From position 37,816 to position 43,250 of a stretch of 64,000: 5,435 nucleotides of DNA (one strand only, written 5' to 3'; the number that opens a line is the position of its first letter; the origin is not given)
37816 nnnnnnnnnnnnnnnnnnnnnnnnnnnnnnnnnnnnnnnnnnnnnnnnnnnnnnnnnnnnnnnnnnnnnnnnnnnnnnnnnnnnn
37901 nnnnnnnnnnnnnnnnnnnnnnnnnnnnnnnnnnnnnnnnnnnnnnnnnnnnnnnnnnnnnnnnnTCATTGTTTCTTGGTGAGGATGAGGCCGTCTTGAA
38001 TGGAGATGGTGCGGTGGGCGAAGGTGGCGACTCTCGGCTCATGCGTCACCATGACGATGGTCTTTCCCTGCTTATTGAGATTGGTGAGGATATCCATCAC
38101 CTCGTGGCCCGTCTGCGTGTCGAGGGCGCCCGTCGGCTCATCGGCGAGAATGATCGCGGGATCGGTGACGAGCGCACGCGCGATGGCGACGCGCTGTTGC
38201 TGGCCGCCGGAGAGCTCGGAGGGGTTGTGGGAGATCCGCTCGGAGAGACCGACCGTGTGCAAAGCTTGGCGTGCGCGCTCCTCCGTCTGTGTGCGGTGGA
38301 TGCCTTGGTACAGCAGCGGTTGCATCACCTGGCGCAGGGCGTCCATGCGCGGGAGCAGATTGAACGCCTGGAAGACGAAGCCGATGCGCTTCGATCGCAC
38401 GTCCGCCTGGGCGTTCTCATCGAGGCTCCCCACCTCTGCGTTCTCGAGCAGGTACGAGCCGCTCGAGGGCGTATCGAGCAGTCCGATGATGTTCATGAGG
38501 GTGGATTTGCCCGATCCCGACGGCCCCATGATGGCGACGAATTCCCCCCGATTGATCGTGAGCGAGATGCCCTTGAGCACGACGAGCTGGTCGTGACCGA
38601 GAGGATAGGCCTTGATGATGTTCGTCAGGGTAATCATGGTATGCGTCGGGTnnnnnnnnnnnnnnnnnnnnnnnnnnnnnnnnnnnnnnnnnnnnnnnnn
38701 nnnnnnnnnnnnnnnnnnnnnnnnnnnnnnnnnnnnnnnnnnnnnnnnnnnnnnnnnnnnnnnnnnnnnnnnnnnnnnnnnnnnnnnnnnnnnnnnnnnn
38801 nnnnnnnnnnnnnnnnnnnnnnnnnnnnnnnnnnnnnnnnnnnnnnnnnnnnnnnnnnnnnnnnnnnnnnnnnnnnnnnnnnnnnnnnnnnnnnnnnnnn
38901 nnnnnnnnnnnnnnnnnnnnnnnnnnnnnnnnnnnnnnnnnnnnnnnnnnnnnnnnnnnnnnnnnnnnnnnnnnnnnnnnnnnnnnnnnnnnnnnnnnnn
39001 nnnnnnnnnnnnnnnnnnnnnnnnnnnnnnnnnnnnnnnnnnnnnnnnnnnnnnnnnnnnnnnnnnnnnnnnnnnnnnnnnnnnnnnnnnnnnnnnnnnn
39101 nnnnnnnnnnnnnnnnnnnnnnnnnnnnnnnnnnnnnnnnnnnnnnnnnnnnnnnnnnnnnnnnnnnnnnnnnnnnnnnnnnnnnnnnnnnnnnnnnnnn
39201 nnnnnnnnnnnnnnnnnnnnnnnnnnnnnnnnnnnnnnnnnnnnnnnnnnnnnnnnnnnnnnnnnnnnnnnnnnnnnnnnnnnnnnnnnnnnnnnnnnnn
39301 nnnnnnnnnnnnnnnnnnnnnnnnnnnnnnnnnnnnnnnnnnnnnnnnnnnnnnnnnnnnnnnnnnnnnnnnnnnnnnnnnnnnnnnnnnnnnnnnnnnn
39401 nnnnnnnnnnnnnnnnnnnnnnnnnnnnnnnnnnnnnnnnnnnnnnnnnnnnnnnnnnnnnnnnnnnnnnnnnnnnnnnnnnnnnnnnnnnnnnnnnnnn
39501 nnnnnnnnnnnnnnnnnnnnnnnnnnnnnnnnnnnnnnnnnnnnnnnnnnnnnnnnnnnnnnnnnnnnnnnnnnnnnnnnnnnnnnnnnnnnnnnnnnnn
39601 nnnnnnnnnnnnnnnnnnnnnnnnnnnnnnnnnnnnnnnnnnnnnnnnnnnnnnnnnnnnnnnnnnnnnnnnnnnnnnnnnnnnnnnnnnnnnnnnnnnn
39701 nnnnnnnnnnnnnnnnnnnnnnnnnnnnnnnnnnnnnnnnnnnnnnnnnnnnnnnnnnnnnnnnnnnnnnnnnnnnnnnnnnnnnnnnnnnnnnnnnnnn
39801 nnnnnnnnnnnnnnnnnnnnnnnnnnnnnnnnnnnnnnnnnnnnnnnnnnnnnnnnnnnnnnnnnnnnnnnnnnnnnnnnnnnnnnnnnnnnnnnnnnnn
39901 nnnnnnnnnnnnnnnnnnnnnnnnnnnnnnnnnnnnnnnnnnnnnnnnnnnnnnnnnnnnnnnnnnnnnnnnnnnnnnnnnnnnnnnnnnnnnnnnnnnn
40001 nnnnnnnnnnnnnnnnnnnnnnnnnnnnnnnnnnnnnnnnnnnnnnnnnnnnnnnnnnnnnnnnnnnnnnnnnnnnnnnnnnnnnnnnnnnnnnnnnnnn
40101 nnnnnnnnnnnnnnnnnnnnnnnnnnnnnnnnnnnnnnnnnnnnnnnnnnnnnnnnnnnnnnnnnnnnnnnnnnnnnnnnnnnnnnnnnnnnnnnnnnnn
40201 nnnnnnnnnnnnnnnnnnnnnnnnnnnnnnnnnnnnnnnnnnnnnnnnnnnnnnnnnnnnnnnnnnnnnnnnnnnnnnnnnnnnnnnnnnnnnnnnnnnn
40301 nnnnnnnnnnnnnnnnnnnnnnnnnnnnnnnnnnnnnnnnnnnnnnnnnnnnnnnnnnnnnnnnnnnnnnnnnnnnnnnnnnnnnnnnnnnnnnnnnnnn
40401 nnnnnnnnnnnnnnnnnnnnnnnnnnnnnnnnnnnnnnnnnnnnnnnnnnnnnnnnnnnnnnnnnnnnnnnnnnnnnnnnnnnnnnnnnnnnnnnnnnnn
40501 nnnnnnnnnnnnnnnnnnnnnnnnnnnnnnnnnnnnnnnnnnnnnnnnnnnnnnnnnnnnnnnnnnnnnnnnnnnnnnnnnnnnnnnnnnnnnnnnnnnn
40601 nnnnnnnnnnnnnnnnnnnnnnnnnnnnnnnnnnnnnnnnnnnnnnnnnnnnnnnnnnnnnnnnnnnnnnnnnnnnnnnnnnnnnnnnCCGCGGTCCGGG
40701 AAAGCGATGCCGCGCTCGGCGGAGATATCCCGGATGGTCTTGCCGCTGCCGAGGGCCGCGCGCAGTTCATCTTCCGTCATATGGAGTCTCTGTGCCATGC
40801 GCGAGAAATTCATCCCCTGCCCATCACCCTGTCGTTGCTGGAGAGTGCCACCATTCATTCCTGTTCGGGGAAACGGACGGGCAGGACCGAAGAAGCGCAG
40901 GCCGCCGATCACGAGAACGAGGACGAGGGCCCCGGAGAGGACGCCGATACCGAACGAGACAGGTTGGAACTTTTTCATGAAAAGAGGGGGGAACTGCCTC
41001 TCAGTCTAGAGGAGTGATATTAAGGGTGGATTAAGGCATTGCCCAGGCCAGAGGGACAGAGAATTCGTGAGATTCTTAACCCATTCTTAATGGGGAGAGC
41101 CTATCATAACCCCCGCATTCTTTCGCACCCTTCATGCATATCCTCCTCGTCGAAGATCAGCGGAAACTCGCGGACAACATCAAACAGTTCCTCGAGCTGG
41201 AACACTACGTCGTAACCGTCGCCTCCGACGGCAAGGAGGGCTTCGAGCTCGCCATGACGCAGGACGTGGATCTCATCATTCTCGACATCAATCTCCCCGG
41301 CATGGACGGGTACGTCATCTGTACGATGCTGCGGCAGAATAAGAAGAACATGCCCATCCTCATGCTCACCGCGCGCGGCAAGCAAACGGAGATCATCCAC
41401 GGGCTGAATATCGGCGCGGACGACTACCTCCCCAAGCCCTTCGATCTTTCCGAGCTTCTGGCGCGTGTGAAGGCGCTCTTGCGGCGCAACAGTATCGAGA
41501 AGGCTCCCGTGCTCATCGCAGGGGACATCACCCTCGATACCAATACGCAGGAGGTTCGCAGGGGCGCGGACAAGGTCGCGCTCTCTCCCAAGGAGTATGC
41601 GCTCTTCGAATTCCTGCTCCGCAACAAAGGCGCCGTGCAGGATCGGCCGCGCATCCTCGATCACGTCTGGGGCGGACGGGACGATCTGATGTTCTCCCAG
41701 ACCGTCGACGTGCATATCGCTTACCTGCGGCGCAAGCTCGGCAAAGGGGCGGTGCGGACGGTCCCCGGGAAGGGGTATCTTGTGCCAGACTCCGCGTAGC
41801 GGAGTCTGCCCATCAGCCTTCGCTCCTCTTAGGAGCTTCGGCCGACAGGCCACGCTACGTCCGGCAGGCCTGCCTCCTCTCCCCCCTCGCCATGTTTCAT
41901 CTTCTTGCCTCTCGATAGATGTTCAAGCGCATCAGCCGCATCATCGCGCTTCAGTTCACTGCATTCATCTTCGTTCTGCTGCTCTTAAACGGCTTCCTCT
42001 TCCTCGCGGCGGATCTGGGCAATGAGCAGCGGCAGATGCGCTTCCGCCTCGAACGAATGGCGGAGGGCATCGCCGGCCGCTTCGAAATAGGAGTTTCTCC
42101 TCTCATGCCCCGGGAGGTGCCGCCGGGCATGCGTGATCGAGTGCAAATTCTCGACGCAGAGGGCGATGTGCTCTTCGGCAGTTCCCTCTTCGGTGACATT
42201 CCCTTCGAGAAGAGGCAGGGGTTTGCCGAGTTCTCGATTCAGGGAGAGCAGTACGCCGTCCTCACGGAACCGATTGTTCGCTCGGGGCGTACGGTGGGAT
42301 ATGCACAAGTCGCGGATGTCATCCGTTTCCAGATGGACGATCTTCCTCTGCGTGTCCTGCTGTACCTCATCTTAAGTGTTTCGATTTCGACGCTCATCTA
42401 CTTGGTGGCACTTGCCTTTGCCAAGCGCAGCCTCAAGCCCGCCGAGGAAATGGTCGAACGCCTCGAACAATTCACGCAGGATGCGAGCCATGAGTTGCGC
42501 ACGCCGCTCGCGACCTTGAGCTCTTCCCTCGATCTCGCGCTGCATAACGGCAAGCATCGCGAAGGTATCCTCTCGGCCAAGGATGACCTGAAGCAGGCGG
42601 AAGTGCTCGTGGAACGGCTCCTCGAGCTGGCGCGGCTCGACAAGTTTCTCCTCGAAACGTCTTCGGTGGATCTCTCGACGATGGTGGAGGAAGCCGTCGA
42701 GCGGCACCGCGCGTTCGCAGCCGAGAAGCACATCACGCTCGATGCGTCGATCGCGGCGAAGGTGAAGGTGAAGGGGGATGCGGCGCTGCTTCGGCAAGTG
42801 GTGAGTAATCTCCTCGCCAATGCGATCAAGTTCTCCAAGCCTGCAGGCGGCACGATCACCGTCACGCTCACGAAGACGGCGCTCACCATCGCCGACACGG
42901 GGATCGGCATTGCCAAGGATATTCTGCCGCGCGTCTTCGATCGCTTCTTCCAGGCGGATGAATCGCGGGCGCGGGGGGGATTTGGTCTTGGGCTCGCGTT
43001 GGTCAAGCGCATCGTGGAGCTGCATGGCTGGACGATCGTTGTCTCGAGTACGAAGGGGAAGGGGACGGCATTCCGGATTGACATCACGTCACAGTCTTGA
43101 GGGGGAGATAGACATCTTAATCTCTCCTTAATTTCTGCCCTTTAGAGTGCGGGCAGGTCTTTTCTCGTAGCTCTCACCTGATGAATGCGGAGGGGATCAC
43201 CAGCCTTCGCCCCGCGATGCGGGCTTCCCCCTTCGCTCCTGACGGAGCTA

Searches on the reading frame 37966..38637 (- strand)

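Call 8: search_protein_families(library=pfam, proteins=[window:37966-38637:-])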
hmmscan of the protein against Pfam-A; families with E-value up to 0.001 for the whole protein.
window:37966-38637:- (223 aa): 4 families
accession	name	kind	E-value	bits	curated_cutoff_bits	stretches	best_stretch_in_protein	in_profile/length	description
PF00005.33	ABC_tran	-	8.5e-36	124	25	1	21-169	1-136/137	ABC transporter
PF02463.25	SMC_N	-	1.6e-07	31.5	40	1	32-213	25-211/220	RecF/RecN/SMC N terminal domain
PF13304.12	AAA_21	-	3.3e-07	31.1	27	0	33-61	1-32/304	AAA domain, putative AbiEii toxin, Type IV TA system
PF13555.12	AAA_29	-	0.00021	21.4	27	1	26-49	17-40/61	P-loop containing region of AAA domain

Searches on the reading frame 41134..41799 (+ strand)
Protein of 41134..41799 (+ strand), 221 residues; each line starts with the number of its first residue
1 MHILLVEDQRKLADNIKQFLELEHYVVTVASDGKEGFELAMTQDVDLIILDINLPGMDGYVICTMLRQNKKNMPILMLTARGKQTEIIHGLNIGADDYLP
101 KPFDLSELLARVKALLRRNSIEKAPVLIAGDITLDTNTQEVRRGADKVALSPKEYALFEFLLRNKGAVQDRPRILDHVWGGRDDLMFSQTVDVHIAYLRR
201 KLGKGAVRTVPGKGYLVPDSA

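Call 8: search_protein_families(library=pfam, proteins=[window:41134-41799:+])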
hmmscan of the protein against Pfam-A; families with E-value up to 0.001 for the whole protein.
window:41134-41799:+ (221 aa): 2 families
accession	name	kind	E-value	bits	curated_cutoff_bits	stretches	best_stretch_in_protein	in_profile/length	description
PF00072.30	Response_reg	-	2e-33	115.3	30.2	1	3-113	1-111/111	Response regulator receiver domain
PF00486.34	Trans_reg_C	-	4.2e-19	68.8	26.2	1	147-216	3-76/77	Transcriptional regulatory protein, C terminal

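Call 38: find_related_loci(query=window:41134-41799:+, collection=genome_contigs, flank=3000)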
Query window:41134-41799:+ (221 aa) in genome_contigs; peptide patterns used: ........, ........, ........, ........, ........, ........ (x = any residue, [..] = any of these).
131 stretches matched a pattern; 68 encode a relative of the query (tblastn E <= 1e-3); 67 distinct loci.
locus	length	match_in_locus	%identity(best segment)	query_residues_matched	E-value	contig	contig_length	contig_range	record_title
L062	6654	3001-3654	93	1-218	3e-136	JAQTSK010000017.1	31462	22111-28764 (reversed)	MAG: Candidatus Peribacteraceae bacterium isolate STB_185 NODE_3006_length_31462_cov_3.719930_Sandtown_B, whole genome s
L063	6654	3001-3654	81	1-218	4e-122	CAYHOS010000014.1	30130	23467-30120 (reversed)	MAG TPA_asm: uncultured Candidatus Peribacteria bacterium isolate ERP119705_co14_291 genome assembly, contig: NODE_1165_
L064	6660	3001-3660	80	1-220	3e-121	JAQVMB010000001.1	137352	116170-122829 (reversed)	MAG: Candidatus Peribacteraceae bacterium isolate STF1_123 NODE_147_length_137352_cov_4.295799_Sandtown_F1, whole genome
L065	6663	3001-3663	78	1-221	7e-121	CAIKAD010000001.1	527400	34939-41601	uncultured Candidatus Peregrinibacteria bacterium isolate LaPlata_bin-1026 genome assembly, contig: bin-1026:1/5, whole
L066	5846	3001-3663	79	1-221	7e-121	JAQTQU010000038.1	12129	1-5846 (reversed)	MAG: Candidatus Peribacteraceae bacterium isolate STB_147 NODE_13237_length_12129_cov_3.912098_Sandtown_B, whole genome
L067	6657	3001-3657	80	1-220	5e-120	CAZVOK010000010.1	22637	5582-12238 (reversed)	MAG TPA_asm: uncultured Candidatus Peribacteria bacterium isolate binchicken_co105_403 genome assembly, contig: NODE_281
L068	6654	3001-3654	80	1-218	7e-120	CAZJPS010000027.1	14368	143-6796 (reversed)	MAG TPA_asm: uncultured Candidatus Peribacteria bacterium isolate binchicken_co346_29 genome assembly, contig: NODE_1020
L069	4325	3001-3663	79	1-221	3e-120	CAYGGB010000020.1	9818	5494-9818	MAG TPA_asm: uncultured Candidatus Peribacteria bacterium isolate ERP113451_co3_12 genome assembly, contig: NODE_5863_le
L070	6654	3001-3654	80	1-218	5e-119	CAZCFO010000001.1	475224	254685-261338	MAG TPA_asm: uncultured Candidatus Peribacteria bacterium isolate SRP292972_co3_91 genome assembly, contig: NODE_19_leng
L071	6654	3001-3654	78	1-218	3e-119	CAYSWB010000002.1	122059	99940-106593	MAG TPA_asm: uncultured Candidatus Peribacteria bacterium isolate SRP150892_co2_30 genome assembly, contig: NODE_125_len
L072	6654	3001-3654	79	1-218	7e-119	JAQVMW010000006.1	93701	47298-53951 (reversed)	MAG: Candidatus Peribacteraceae bacterium isolate STF1_142 NODE_369_length_93701_cov_5.218950_Sandtown_F1, whole genome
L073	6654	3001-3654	77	1-218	3e-118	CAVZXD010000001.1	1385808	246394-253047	MAG: Candidatus Peribacteria bacterium isolate MFD01916.bin.1.18 genome assembly, contig: contig_1035, whole genome shot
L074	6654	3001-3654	78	1-218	1e-117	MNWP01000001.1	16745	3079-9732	MAG: Candidatus Peregrinibacteria bacterium CG1_02_54_53 cg1_0.2_scaffold_3124_c, whole genome shotgun sequence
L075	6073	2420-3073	77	1-218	9e-118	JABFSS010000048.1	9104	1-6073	MAG: Candidatus Peribacteraceae bacterium isolate WB-IL-18 seq_4036, whole genome shotgun sequence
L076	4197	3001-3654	79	1-218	3e-118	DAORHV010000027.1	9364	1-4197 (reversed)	MAG TPA_asm: Candidatus Peribacteria bacterium isolate AMR_MDS_5595 NODE_1379_length_9364_cov_6.245998, whole genome sho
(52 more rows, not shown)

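Call 50: search_solved_structures(query=window:41134-41799:+, max_evalue=1e-20)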
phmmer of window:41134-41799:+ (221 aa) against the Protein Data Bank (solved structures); distinct sequences matched with E-value up to 1e-20: 54.
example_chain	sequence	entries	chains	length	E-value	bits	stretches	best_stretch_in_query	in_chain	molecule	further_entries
1kgs_A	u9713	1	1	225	1.4e-54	188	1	2-219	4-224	DNA BINDING RESPONSE REGULATOR D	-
2oqr_A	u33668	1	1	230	5.2e-39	137.1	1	3-204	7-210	Sensory transduction protein regX3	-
7lz9_A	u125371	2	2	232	6.4e-39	136.8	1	1-217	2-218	Putative two-component system response regulator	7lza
9ji3_J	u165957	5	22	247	2.1e-38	135.2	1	2-217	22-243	DNA-binding response regulator | Possible two component system response transcriptional positive regulator PhoP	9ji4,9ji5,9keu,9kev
3r0j_A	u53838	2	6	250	2.1e-38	135.1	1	2-217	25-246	POSSIBLE TWO COMPONENT SYSTEM RESPONSE TRANSCRIPTIONAL POSITIVE REGULATOR PHOP | Response regulator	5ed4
8jo2_H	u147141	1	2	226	1.2e-36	129.4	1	1-218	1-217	DNA-binding transcriptional regulator BasR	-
4s04_A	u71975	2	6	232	1.3e-36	129.3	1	1-218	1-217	DNA-binding transcriptional regulator BasR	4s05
2gwr_A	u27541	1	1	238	1.9e-36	128.8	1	2-215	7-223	DNA-binding response regulator mtrA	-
1ys6_A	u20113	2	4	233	1.2e-35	126.2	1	3-216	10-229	Transcriptional regulatory protein prrA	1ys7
9ket_J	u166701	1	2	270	4.2e-34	121.1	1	45-217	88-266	Possible two component system response transcriptional positive regulator PhoP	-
3q9s_A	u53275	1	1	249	5.7e-34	120.7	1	2-212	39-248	DNA-binding response regulator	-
9dvt_R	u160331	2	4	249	4.2e-33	117.8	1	3-216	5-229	DNA-binding dual master transcriptional regulator RpaA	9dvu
3nnn_A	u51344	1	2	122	2.1e-32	115.5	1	2-120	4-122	DNA BINDING RESPONSE REGULATOR D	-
4kfc_A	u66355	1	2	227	4.3e-32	114.5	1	2-208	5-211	KDP operon transcriptional regulatory protein KdpE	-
4kny_A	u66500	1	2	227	4.6e-32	114.4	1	2-207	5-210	KDP operon transcriptional regulatory protein KdpE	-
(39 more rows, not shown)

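Call 51: search_protein_families(library=ncbifam, proteins=[window:41134-41799:+], max_evalue=0.01)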
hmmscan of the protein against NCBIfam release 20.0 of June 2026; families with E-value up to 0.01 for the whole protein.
window:41134-41799:+ (221 aa): 103 families (the best 25 are shown)
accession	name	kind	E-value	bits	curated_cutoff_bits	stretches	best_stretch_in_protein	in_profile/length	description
TIGR01387.1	cztR_silR_copR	subfamily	5.3e-55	186.4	279.2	1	3-215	1-216/218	heavy metal response regulator transcription factor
TIGR02154.1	PhoB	equivalog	3.9e-53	180.1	296.2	1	2-216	4-224/226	phosphate regulon transcriptional regulator PhoB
NF007928.2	PRK10643.1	equivalog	5.8e-52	176.4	330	1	1-216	1-215/216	two-component system response regulator PmrA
NF041733.1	resp_reg_CseB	equivalog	6.9e-51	172.8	350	1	2-215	2-224/228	two-component system response regulator CseB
NF040689.1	MtrAB_MtrA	equivalog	1.2e-50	171.9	300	1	3-215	1-216/219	MtrAB system response regulator MtrA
NF041734.1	resp_reg_RppA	equivalog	1.5e-50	171.7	250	1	1-216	1-226/229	two-component system response regulator RppA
NF045991.1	RespRegCtrARhodob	equivalog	1.2e-49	169.1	350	1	1-218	1-222/224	response regulator transcription factor CtrA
NF007663.1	PRK10336.1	equivalog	1.5e-49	168.7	345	1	1-218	1-217/219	quorum sensing response regulator transcription factor QseB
NF053854.1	RespRegPhoBBctds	equivalog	6.9e-48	163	270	1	3-215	1-220/225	two-component system response regulator PhoB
NF007346.1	PRK09836.1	equivalog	1.3e-47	162.5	420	1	1-217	1-221/227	copper/silver response regulator transcription factor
NF045944.1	ResRegRpaBCyano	equivalog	1.5e-47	161.9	330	1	4-215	1-225/229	response regulator transcription factor RpaB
NF008296.0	PRK11083.1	equivalog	3.1e-45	154.3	273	1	2-204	5-207/228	two-component system response regulator CreB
NF008567.0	PRK11517.1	equivalog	5e-45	153.6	353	1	1-203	1-200/223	response regulator transcription factor HprR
NF007005.1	PRK09468.1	equivalog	1.3e-43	149.1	331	1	2-219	5-234/237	osmolarity response regulator transcription factor OmpR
NF033117.2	vanR_ACDEGLN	exception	5.7e-43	147.1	350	1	3-215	1-223/226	VanR-ABDEGLN family response regulator transcription factor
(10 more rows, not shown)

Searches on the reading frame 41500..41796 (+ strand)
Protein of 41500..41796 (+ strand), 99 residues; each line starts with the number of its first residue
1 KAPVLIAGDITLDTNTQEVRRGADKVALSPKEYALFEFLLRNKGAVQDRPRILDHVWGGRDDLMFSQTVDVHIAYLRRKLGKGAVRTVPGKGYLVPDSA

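Call 59: search_solved_structures(query=window:41500-41796:+, max_evalue=0.00001, show_alignments=5)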
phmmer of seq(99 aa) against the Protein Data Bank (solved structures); distinct sequences matched with E-value up to 0.00001: 42.
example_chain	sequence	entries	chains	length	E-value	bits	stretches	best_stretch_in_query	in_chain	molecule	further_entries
1kgs_A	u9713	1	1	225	2.4e-15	59.7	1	2-97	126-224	DNA BINDING RESPONSE REGULATOR D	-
2pmu_A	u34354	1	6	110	4.1e-14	55.7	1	7-95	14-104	response regulator PHOP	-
2rv8_A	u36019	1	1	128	6.7e-14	55.1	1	7-95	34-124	DNA-binding response regulator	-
9ji3_J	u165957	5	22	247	1.8e-13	53.7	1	6-95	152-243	DNA-binding response regulator | Possible two component system response transcriptional positive regulator PhoP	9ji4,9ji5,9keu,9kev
3r0j_A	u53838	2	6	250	1.8e-13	53.7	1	6-95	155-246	POSSIBLE TWO COMPONENT SYSTEM RESPONSE TRANSCRIPTIONAL POSITIVE REGULATOR PHOP | Response regulator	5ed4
9ket_J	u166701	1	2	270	2.3e-13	53.3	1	7-95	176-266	Possible two component system response transcriptional positive regulator PhoP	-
7e1d_B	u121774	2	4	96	2.7e-12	49.9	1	5-94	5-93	DNA-binding response regulator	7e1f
7e92_A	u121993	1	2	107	3.8e-12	49.4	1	5-94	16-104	DNA-binding response regulator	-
3q9v_A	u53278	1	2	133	4e-12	49.3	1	5-94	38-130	DNA-binding response regulator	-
3rjp_A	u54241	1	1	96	5.9e-12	48.8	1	9-96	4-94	CovR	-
6kyx_A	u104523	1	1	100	1.1e-11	47.9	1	7-95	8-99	DNA-binding response regulator ArlR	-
6iju_A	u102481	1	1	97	1.2e-11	47.8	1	7-95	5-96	DNA-binding response regulator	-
6is4_A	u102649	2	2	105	1.5e-11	47.5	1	7-95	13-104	Response regulator ArlR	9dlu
7e1b_A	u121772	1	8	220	2.2e-11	47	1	5-94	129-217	DNA-binding response regulator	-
7lz9_A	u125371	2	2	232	1.1e-10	44.8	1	3-95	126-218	Putative two-component system response regulator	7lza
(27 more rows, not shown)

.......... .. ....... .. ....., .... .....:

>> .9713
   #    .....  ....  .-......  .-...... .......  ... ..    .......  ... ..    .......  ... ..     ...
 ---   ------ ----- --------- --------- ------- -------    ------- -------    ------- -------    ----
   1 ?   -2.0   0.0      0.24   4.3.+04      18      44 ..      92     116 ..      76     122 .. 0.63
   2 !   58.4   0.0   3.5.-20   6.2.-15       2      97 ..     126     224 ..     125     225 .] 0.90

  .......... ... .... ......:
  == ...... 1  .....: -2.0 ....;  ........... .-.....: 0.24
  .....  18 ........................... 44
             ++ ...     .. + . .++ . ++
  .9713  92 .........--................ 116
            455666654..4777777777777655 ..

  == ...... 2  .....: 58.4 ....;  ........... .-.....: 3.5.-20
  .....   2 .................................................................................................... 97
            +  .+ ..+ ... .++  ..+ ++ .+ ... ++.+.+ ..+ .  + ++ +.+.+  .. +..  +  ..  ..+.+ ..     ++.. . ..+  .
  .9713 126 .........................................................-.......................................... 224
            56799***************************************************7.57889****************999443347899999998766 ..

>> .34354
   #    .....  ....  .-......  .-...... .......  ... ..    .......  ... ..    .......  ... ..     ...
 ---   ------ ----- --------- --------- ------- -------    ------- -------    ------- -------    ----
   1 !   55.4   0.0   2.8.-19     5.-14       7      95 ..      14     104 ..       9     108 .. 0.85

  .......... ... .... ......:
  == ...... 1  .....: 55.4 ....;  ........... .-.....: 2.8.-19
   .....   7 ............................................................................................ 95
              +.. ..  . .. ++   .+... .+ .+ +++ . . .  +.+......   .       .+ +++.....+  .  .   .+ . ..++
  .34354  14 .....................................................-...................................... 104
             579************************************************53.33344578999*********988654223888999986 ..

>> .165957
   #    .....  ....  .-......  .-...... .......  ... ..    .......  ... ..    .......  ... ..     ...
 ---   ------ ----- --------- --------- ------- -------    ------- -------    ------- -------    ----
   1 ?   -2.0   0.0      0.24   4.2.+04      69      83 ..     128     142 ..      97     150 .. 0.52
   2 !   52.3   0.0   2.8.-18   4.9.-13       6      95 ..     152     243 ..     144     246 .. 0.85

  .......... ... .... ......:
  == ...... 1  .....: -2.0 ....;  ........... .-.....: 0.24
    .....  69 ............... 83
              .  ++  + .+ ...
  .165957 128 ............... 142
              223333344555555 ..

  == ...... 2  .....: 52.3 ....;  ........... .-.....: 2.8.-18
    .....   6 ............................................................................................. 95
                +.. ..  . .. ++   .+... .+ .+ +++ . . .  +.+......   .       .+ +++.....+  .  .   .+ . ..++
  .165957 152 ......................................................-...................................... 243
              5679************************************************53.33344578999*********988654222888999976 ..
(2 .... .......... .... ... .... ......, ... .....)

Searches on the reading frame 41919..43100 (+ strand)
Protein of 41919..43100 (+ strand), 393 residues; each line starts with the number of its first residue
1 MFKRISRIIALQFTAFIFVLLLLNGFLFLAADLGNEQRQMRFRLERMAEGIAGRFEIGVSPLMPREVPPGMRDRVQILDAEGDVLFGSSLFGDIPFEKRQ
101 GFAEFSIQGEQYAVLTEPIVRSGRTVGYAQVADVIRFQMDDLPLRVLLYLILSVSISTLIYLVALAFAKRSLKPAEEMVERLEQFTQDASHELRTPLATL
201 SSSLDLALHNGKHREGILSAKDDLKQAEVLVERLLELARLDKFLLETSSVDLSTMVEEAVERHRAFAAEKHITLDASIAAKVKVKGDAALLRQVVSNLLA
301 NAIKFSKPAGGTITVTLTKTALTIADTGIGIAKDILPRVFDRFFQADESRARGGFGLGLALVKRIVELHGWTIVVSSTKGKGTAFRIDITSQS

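Call 8: search_protein_families(library=pfam, proteins=[window:41919-43100:+])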
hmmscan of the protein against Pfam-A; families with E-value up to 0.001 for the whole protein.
window:41919-43100:+ (393 aa): 2 families
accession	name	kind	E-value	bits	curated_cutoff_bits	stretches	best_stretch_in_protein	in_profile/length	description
PF02518.31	HATPase_c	-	1e-29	103.6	26.4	1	286-389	1-107/111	Histidine kinase-, DNA gyrase B-, and HSP90-like ATPase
PF00512.31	HisKA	-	1.8e-10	41.1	26.9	1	182-241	2-64/66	His Kinase A (phospho-acceptor) domain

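Call 51: search_protein_families(library=ncbifam, proteins=[window:41919-43100:+], max_evalue=0.01)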
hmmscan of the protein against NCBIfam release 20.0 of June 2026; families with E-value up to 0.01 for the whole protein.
window:41919-43100:+ (393 aa): 82 families (the best 25 are shown)
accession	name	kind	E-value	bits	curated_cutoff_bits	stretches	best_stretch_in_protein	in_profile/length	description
NF041735.1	hist_kin_RppB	equivalog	3.3e-48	164.6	400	1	109-389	142-437/438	two-component system sensor histidine kinase RppB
NF046044.1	PnpS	equivalog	8.4e-47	160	400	1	183-389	171-389/390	two-component system histidine kinase PnpS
TIGR02966.1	phoR_proteo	equivalog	2.3e-44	151.8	334.2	1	183-388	115-332/333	phosphate regulon sensor histidine kinase PhoR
NF033092.0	HK_WalK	equivalog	8.4e-44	150.1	725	1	183-389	373-592/594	cell wall metabolism sensor histidine kinase WalK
TIGR01386.1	cztS_silS_copS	subfamily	2.2e-41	142.3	292.55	1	172-389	231-456/457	heavy metal sensor histidine kinase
NF052314.1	T9SS_HK_PorY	subfamily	2.9e-39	135.3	350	1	172-379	201-409/418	PorY family sensor histidine kinase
NF040691.1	MtrAB_MtrB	equivalog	1.2e-38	133.5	450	1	175-388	264-489/507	MtrAB system histidine kinase MtrB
NF008312.0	PRK11100.1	equivalog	3.5e-38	131.7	356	1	167-391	241-474/477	two-component system sensor histidine kinase CreC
NF047874.1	MASE3_PAS_HK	subfamily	4.8e-36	124.7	560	1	169-390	385-624/655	MASE3 domain-containing sensor histidine kinase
NF007664.1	PRK10337.1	equivalog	1.8e-34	119.1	475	1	175-383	223-436/442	quorum sensing histidine kinase QseC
NF007345.0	PRK09835.1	subfamily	1.3e-33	116.3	423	1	171-389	251-478/482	Cu(+)/Ag(+) sensor histidine kinase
NF007898.0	PRK10604.1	equivalog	7.1e-32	111.1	478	1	176-388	206-420/433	two-component system sensor histidine kinase RstB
NF012163.2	BaeS_SmeS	equivalog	2.4e-31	109.1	500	1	182-376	240-443/457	sensor histidine kinase efflux regulator BaeS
TIGR02956.1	TMAO_torS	equivalog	4.3e-31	107.8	676.5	1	183-390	465-681/967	TMAO reductase system sensor histidine kinase/response regulator TorS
NF008235.0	PRK11006.1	equivalog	6.7e-31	107.6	390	1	183-389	205-421/431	phosphate regulon sensor histidine kinase PhoR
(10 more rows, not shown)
